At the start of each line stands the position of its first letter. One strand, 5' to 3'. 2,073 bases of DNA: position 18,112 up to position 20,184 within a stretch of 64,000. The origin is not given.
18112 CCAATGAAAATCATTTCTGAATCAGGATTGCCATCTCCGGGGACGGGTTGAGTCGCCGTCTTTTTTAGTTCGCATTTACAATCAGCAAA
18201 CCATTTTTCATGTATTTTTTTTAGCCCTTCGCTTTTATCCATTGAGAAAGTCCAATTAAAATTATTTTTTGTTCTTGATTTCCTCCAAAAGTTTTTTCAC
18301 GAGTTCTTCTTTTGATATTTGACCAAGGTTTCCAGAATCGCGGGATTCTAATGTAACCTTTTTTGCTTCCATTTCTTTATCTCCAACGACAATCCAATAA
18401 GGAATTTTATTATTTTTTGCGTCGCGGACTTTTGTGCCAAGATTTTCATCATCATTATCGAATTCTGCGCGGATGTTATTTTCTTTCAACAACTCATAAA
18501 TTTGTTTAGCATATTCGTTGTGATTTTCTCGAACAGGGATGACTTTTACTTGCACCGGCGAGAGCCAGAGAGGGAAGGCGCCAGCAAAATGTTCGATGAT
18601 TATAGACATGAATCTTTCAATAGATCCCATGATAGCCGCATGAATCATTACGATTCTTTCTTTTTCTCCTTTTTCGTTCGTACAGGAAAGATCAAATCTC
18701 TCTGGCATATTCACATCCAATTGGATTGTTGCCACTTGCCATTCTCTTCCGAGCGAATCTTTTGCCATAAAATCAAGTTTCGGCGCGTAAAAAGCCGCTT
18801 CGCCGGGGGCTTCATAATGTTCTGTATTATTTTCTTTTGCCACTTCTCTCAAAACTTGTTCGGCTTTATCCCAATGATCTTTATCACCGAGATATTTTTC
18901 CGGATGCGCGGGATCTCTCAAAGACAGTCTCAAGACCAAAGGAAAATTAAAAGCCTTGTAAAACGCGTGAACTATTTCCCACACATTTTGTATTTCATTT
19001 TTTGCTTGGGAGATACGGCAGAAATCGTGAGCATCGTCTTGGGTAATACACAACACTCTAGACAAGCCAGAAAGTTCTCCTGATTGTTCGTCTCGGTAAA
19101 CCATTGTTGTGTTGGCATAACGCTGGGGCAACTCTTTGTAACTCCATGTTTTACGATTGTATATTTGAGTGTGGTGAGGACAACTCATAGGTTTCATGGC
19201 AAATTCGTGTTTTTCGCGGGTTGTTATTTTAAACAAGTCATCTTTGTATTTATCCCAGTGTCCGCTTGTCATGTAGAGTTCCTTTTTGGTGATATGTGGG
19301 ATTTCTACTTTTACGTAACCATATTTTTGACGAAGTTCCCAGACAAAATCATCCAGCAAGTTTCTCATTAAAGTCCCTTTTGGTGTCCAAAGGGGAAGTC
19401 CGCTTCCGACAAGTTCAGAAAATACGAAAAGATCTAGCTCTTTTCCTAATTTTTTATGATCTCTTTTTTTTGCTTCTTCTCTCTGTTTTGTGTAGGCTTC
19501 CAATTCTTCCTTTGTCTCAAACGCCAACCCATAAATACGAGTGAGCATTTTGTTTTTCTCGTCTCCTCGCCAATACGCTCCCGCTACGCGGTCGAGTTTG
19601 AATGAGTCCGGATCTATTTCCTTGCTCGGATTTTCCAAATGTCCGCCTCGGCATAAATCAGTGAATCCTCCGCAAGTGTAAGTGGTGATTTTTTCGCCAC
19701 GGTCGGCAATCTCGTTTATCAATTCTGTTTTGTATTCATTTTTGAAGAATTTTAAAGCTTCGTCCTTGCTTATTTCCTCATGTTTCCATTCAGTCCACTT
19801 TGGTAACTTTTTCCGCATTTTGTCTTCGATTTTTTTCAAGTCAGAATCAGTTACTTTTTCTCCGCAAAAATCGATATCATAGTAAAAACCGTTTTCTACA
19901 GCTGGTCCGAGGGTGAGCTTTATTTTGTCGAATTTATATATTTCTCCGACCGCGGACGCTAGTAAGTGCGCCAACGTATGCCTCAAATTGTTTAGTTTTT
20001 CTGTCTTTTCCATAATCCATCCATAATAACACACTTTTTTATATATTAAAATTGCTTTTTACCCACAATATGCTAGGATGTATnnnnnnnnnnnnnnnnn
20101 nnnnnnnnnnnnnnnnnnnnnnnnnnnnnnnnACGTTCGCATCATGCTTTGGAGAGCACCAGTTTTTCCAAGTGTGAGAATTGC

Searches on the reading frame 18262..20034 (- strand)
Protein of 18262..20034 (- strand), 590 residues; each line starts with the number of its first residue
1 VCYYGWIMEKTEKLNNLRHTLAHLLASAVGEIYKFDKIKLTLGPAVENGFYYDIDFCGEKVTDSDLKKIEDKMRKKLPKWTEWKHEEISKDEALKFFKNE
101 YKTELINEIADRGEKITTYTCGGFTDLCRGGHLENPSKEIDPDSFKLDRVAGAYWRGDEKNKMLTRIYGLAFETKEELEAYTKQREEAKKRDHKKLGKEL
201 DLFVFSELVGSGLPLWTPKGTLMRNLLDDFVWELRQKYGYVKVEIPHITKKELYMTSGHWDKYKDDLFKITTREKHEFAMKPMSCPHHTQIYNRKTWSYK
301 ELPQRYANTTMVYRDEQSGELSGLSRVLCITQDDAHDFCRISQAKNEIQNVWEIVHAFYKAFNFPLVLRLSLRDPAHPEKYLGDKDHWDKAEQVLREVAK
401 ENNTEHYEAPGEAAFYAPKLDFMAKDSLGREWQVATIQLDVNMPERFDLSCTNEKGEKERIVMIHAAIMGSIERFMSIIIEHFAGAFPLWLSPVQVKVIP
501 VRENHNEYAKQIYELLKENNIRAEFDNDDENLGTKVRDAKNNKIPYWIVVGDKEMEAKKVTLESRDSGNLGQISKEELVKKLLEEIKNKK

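Call 42: search_protein_families(library=pfam, proteins=[window:18262-20034:-], max_evalue=0.00001)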
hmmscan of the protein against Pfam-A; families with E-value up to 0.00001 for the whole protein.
window:18262-20034:- (590 aa): 3 families
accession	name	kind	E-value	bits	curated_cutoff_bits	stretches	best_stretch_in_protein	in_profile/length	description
PF00587.30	tRNA-synt_2b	-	5.9e-42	144.2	29.3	1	268-483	1-179/179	tRNA synthetase class II core domain (G, H, P, S and T)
PF03129.25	HGTP_anticodon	-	6.2e-25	87.6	21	1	495-584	1-93/94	Anticodon binding domain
PF07973.19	tRNA_SAD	-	4.4e-08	33.4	24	1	116-168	1-44/44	Threonyl and Alanyl tRNA synthetase second additional domain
